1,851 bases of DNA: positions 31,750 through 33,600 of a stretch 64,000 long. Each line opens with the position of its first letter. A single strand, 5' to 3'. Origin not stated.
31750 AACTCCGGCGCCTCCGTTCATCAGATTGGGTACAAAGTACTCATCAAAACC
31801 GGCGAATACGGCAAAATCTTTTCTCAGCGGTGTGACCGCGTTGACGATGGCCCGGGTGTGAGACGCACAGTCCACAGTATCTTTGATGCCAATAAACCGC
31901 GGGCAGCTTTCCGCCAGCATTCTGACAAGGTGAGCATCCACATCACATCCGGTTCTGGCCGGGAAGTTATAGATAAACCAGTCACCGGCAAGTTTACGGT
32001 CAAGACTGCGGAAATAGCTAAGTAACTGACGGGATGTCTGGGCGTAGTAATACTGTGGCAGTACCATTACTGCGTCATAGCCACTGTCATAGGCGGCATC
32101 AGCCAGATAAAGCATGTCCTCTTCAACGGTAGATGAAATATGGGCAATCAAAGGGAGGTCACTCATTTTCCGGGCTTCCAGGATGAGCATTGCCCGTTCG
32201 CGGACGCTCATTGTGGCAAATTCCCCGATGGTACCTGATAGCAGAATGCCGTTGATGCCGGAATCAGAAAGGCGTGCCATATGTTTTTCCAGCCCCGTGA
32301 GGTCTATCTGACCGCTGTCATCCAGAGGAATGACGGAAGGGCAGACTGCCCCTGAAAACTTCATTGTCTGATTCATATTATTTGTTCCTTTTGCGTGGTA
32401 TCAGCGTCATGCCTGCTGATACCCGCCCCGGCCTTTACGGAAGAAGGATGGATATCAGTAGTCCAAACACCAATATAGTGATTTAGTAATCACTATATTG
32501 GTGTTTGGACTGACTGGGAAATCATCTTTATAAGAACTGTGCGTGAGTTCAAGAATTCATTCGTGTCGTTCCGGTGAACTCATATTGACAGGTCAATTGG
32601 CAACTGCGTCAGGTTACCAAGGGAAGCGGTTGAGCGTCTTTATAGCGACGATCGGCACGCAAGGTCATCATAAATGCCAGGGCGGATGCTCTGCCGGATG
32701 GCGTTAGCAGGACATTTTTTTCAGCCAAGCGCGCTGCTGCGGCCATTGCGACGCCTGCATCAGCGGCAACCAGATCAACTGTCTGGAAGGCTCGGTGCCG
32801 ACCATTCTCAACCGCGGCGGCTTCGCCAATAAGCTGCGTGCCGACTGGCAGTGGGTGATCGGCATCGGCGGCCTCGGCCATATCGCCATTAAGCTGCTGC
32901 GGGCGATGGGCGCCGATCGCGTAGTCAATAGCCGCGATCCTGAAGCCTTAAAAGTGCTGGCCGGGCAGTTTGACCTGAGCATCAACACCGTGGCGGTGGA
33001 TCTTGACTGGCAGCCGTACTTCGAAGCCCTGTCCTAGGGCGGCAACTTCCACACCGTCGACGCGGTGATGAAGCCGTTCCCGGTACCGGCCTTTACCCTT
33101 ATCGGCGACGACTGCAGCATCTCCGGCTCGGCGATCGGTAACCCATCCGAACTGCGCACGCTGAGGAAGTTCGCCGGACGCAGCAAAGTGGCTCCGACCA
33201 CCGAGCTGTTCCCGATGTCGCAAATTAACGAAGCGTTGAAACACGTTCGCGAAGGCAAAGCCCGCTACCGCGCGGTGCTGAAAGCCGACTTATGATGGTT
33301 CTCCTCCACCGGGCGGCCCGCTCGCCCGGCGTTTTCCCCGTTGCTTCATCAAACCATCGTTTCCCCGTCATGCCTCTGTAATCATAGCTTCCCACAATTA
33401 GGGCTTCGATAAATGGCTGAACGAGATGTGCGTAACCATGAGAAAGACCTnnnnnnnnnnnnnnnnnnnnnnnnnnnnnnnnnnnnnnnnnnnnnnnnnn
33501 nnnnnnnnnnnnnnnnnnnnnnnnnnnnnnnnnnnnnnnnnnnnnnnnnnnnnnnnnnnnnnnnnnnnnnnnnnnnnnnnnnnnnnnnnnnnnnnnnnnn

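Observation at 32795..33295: Alcohol dehydrogenase remnant inactivated by an in-frame amber codon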

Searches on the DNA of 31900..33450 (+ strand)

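Call 8: search_dna_similar(query=window:32380-33420:+, collection=ecoli_genomes, mode=distant)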
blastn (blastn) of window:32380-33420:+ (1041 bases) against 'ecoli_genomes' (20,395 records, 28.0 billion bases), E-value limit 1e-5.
Records with a match: 5463; places in all: 5965; records where one place covers at least 80% of the query: 190.
Genomes with a match: 5274 of 5426; with a place that covers at least 80% of the query: 190. Places per genome that has any: lowest 1, median 1, highest 5. On chromosomes: 5583 places; on plasmids: 382.
Best place of each record, by identity: >=99% 189; 95-99% 2; 90-95% 5; 80-90% 4; 60-80% 5263.
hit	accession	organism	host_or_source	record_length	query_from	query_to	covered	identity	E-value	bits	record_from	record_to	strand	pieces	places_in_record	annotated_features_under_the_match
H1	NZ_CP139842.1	Escherichia coli strain Nord58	Homo sapiens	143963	1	1041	100%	100.0%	0e+0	1878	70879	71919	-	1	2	zinc-binding dehydrogenase | hypothetical protein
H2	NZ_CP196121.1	Escherichia coli strain B19695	Homo sapiens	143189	1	1041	100%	100.0%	0e+0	1878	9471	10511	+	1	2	zinc-binding dehydrogenase | hypothetical protein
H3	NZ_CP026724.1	Escherichia coli strain 266917_2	Homo sapiens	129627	1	1041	100%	99.8%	0e+0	1869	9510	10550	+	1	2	zinc-binding dehydrogenase | hypothetical protein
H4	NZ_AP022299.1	Escherichia coli strain BEC1-S17-ESBL-09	-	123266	1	1041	100%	99.8%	0e+0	1869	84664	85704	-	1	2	zinc-binding dehydrogenase | hypothetical protein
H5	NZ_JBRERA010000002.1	Escherichia coli strain 200112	Homo sapiens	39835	1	1041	100%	99.8%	0e+0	1869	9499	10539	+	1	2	zinc-binding dehydrogenase | hypothetical protein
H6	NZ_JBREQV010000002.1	Escherichia coli strain 300444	Homo sapiens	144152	1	1041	100%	99.8%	0e+0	1869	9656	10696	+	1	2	zinc-binding dehydrogenase | hypothetical protein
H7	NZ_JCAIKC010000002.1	Escherichia coli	Homo sapiens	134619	1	1041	100%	99.8%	0e+0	1869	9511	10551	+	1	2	zinc-binding dehydrogenase | hypothetical protein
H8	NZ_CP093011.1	Escherichia coli strain 131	Homo sapiens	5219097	1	1041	100%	99.7%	0e+0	1865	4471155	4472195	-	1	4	zinc-binding dehydrogenase | hypothetical protein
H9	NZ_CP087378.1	Escherichia coli strain RIVM_C019217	Homo sapiens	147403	1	1041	100%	99.7%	0e+0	1865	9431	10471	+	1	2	zinc-binding dehydrogenase | hypothetical protein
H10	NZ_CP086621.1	Escherichia coli strain RIVM_C039205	Homo sapiens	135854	1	1041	100%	99.7%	0e+0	1865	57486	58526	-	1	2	zinc-binding dehydrogenase | hypothetical protein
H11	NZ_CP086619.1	Escherichia coli strain RIVM_C039227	Homo sapiens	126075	1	1041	100%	99.7%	0e+0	1865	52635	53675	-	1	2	zinc-binding dehydrogenase | hypothetical protein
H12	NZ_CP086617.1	Escherichia coli strain RIVM_C039629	Homo sapiens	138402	1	1041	100%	99.7%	0e+0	1865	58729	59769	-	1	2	zinc-binding dehydrogenase | hypothetical protein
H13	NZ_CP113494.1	Escherichia coli strain GTEN_97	Homo sapiens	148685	1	1041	100%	99.7%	0e+0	1865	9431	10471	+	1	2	zinc-binding dehydrogenase | hypothetical protein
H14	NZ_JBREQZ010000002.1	Escherichia coli strain 200164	Homo sapiens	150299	1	1041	100%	99.7%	0e+0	1865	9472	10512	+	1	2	zinc-binding dehydrogenase | hypothetical protein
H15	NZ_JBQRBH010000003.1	Escherichia coli strain MMC-J-0078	Homo sapiens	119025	1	1041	100%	99.7%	0e+0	1865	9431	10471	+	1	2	zinc-binding dehydrogenase | hypothetical protein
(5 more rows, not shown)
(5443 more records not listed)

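Call 9: get_annotated_region(hit=H2, flank=9000)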
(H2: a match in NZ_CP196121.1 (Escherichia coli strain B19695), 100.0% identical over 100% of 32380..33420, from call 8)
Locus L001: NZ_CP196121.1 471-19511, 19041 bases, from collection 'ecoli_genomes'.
description: Escherichia coli strain B19695 plasmid unnamed1, complete sequence
organism: Escherichia coli strain B19695 (NCBI taxid 562)
replicon: plasmid unnamed1; assembly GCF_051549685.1
host: Homo sapiens; source: missing; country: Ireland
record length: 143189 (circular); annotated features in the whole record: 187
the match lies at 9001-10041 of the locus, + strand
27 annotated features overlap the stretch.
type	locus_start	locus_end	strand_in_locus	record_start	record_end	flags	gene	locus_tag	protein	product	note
CDS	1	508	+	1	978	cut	-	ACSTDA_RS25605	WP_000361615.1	RepB family plasmid replication initiator protein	-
CDS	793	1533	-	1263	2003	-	-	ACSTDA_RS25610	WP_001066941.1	tyrosine-type recombinase/integrase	-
CDS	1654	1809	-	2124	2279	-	-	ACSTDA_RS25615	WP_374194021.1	transcriptional regulator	-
CDS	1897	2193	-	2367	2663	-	-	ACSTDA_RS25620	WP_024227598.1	type II toxin-antitoxin system RelE/ParE family toxin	-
CDS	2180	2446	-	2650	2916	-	-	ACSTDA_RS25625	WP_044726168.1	type II toxin-antitoxin system ParD family antitoxin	-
CDS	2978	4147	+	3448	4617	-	-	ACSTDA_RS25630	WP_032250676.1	hypothetical protein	-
CDS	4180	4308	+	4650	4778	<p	-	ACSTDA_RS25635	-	IS481 family transposase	incomplete; partial in the middle of a contig; missing N-terminus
CDS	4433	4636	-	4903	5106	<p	-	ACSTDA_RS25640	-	hypothetical protein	incomplete; partial in the middle of a contig; missing C-terminus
CDS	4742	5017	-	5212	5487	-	-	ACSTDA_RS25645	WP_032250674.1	type II toxin-antitoxin system RelE/ParE family toxin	-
CDS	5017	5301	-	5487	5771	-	-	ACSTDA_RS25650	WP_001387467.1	CopG family ribbon-helix-helix protein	-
CDS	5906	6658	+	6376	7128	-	-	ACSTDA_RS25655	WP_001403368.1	IclR family transcriptional regulator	-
CDS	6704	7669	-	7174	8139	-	kdgT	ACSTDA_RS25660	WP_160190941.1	2-keto-3-deoxygluconate transporter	-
CDS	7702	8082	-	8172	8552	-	-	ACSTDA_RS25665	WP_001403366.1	Rid family detoxifying hydrolase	-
CDS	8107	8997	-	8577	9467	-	-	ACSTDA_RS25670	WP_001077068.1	dihydrodipicolinate synthase family protein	-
CDS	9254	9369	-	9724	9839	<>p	-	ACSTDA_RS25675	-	hypothetical protein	frameshifted; incomplete; partial in the middle of a contig; missing N-terminus and C-terminus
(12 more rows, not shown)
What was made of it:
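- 32729..33295 (+): ahr (yjgB) pseudogene remnant. It equals codons 93-339 of a 339-codon NADPH-dependent aldehyde reductase gene, minus 39 and 20 internal codons, with one amber codon. PGAP annotates a pseudogene at the same coordinates (call 9).
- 32633..32742 (-): 110-bp internal fragment of BREX-1 pglZ (about codons 232-268 of roughly 844-865) with a 1-bp frameshift. It forms the left partner of the junction. PGAP annotates a 'hypothetical protein, frameshifted, incomplete' here (call 9).
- Checked: That is also where RefSeq/PGAP starts its pseudogene (call 9).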

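Call 10: get_annotated_region(hit=H8, flank=6000)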
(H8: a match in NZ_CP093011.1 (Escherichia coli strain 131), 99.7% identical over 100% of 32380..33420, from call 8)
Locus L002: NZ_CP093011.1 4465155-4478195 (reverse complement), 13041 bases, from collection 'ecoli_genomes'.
description: Escherichia coli strain 131 chromosome, complete genome
organism: Escherichia coli strain 131 (NCBI taxid 562)
replicon: chromosome; assembly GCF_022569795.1
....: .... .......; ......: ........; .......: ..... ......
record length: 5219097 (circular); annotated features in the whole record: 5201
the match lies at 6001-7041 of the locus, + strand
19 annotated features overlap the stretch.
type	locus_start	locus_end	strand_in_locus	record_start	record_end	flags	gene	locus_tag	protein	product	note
CDS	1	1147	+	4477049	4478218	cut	-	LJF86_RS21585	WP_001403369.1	hypothetical protein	-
CDS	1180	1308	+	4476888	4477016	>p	-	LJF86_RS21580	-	IS481 family transposase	incomplete; partial in the middle of a contig; missing N-terminus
CDS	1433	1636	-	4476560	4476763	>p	-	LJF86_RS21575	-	hypothetical protein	incomplete; partial in the middle of a contig; missing C-terminus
CDS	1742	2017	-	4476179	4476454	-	-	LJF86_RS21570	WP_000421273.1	type II toxin-antitoxin system RelE/ParE family toxin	-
CDS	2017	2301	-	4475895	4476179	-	-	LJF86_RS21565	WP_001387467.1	CopG family ribbon-helix-helix protein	-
CDS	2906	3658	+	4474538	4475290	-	-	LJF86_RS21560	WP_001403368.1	IclR family transcriptional regulator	-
CDS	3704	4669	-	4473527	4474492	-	kdgT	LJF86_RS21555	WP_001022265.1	2-keto-3-deoxygluconate transporter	-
CDS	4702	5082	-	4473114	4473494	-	-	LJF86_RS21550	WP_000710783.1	Rid family detoxifying hydrolase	-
CDS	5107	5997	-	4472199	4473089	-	-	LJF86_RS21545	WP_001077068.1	dihydrodipicolinate synthase family protein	-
CDS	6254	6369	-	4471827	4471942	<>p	-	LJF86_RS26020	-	hypothetical protein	frameshifted; incomplete; partial in the middle of a contig; missing N-terminus and C-terminus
CDS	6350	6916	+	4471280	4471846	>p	-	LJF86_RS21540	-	zinc-binding dehydrogenase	internal stop; incomplete; partial in the middle of a contig; missing N-terminus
CDS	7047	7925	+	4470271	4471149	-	-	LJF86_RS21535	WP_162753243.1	carbohydrate ABC transporter permease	-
CDS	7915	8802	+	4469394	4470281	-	-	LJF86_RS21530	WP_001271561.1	carbohydrate ABC transporter permease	-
CDS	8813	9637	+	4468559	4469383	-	-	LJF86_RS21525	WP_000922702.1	phosphodiesterase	-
CDS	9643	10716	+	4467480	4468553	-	-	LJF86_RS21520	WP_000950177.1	ABC transporter ATP-binding protein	-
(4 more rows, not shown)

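Call 11: search_dna_similar(query=window:32380-33420:+, collection=plasmids, mode=distant, rows=spread, max_rows=40)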
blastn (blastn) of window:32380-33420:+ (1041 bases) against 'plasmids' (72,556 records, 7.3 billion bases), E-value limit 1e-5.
Records with a match: 312; places in all: 519; records where one place covers at least 80% of the query: 198.
Best place of each record, by identity: >=99% 200; 95-99% 1; 90-95% 4; 80-90% 1; 60-80% 106.
By first word of the organism name: Escherichia 202; Pantoea 96; Salmonella 4; Klebsiella 3; Shigella 2; uncultured 1; Citrobacter 1; Enterobacter 1; Acinetobacter 1; Pseudomonas 1.
By predicted mobility (MOB-suite, as given by PLSDB): conjugative 174; non-mobilizable 115; mobilizable 23.
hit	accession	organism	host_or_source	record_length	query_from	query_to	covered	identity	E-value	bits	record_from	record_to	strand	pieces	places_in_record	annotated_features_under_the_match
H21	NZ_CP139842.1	Escherichia coli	Homo sapiens,cell culture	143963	1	1041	100%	100.0%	0e+0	1878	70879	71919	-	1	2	none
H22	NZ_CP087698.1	Escherichia coli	Homo sapiens,Plasmid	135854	1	1041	100%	99.7%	0e+0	1865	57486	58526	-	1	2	none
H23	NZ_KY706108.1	Escherichia coli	blood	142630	1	1041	100%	99.7%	0e+0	1865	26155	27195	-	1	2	none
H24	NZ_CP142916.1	Escherichia coli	cell culture,seawater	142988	1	1041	100%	99.5%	0e+0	1856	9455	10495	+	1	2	none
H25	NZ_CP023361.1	Escherichia coli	canine,whole organism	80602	1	1041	93%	99.5%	0e+0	1730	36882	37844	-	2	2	none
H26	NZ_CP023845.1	Escherichia coli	Homo sapiens,Bacterial isolate,feces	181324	1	1041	93%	99.5%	0e+0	1730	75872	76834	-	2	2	hypothetical protein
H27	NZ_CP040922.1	Escherichia coli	Homo sapiens,feces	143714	1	1041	93%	99.5%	0e+0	1730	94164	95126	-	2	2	hypothetical protein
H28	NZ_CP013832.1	Escherichia coli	cat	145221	1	1041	93%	99.5%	0e+0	1730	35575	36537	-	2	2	none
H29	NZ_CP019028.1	Escherichia coli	Homo sapiens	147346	1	1041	93%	99.5%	0e+0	1730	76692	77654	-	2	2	none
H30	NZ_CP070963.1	Escherichia coli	Whole organism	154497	1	1041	93%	99.5%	0e+0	1730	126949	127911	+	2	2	hypothetical protein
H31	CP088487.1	Escherichia coli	Homo sapiens,blood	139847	1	1041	93%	99.5%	0e+0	1730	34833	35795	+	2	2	none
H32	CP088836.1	Escherichia coli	Homo sapiens,blood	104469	1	1041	93%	99.5%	0e+0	1730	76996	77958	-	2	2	none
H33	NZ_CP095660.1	Escherichia coli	Homo sapiens,Pure culture one microbial ...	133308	1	1041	93%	99.5%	0e+0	1730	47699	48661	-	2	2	none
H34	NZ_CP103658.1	Escherichia coli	Homo sapiens,blood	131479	1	1041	93%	99.5%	0e+0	1730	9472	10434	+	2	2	hypothetical protein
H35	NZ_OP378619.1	Escherichia coli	-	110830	1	1041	93%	99.5%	0e+0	1730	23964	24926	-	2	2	none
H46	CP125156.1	Klebsiella pneumoniae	-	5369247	350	1041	66%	93.5%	0e+0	1088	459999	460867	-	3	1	NAD(P)-dependent alcohol dehydrogenase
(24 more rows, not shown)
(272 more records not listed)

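Call 12: get_annotated_region(hit=H46, flank=8000)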
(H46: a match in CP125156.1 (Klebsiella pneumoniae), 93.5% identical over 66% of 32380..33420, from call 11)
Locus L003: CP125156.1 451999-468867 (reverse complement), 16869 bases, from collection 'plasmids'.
description: Klebsiella pneumoniae strain 176 plasmid unnamed2, complete sequence
organism: Klebsiella pneumoniae (NCBI taxid 573)
taxonomy: Bacteria; Pseudomonadota; Gammaproteobacteria; Enterobacterales; Enterobacteriaceae; Klebsiella; Klebsiella pneumoniae
host: -; source: -; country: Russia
typing (MOB-suite, as given by PLSDB): non-mobilizable; mating-pair formation MPF_T
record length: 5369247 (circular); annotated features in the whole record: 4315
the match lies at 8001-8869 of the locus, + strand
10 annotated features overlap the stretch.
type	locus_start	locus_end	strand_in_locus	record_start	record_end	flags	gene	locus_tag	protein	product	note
CDS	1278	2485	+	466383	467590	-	-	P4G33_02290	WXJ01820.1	IS3 family transposase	-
CDS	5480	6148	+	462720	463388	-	-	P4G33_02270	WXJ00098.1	carbonic anhydrase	-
CDS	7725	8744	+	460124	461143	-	-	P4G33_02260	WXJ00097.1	NAD(P)-dependent alcohol dehydrogenase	-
CDS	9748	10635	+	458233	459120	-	-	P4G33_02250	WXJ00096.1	carbohydrate ABC transporter permease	-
CDS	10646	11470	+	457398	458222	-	-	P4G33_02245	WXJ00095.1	phosphodiesterase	-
CDS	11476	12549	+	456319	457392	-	-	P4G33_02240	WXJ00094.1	ABC transporter ATP-binding protein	-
CDS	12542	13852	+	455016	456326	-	-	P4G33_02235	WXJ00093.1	ABC transporter substrate-binding protein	-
CDS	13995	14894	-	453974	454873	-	iolE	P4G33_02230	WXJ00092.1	myo-inosose-2 dehydratase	-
CDS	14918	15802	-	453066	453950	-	-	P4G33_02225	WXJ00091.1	sugar phosphate isomerase/epimerase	-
CDS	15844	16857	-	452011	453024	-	-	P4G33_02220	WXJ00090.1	Gfo/Idh/MocA family oxidoreductase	-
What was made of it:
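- An intact 339-aa ortholog with the same downstream gene order lies in the K. pneumoniae chromosome (call 12).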

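Call 13: get_annotated_region(hit=H34, flank=1500)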
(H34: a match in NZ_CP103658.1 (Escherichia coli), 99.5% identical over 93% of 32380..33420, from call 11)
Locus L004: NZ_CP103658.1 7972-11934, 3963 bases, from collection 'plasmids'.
description: Escherichia coli strain 3150 plasmid pMB5646_1, complete sequence
organism: Escherichia coli (NCBI taxid 562)
taxonomy: Bacteria; Pseudomonadota; Gammaproteobacteria; Enterobacterales; Enterobacteriaceae; Escherichia; Escherichia coli
host: -; source: Homo sapiens,blood; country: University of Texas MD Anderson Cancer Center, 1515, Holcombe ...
typing (MOB-suite, as given by PLSDB): conjugative; replicon IncFIA,IncFIB,IncFII; relaxase MOBF,MOBF; mating-pair formation MPF_F
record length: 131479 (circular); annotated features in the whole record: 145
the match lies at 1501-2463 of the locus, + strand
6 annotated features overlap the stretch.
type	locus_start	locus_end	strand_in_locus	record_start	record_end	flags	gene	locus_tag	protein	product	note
CDS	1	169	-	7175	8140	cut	kdgT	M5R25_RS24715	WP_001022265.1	2-keto-3-deoxygluconate transporter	GO:0046411 - 2-keto-3-deoxygluconate transmembrane transport [Evidence IEA]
CDS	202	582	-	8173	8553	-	-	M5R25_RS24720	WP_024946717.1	Rid family detoxifying hydrolase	GO:0008152 - metabolic process [Evidence IEA]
CDS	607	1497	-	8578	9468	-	-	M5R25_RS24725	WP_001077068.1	dihydrodipicolinate synthase family protein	GO:0009436 - glyoxylate catabolic process [Evidence IEA]; GO:0071704 - organic substance metabolic process [Evidence ...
CDS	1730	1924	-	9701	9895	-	-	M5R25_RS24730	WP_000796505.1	hypothetical protein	-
CDS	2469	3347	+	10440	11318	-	-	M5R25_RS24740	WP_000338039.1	sugar ABC transporter permease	-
CDS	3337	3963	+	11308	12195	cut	-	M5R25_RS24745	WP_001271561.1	carbohydrate ABC transporter permease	GO:0008643 - carbohydrate transport [Evidence IEA]; GO:0055085 - transmembrane transport [Evidence IEA]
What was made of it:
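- The window matches E. coli IncFIA/FIB/FII plasmids at 99.7-100% (calls 8, 9, 13).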
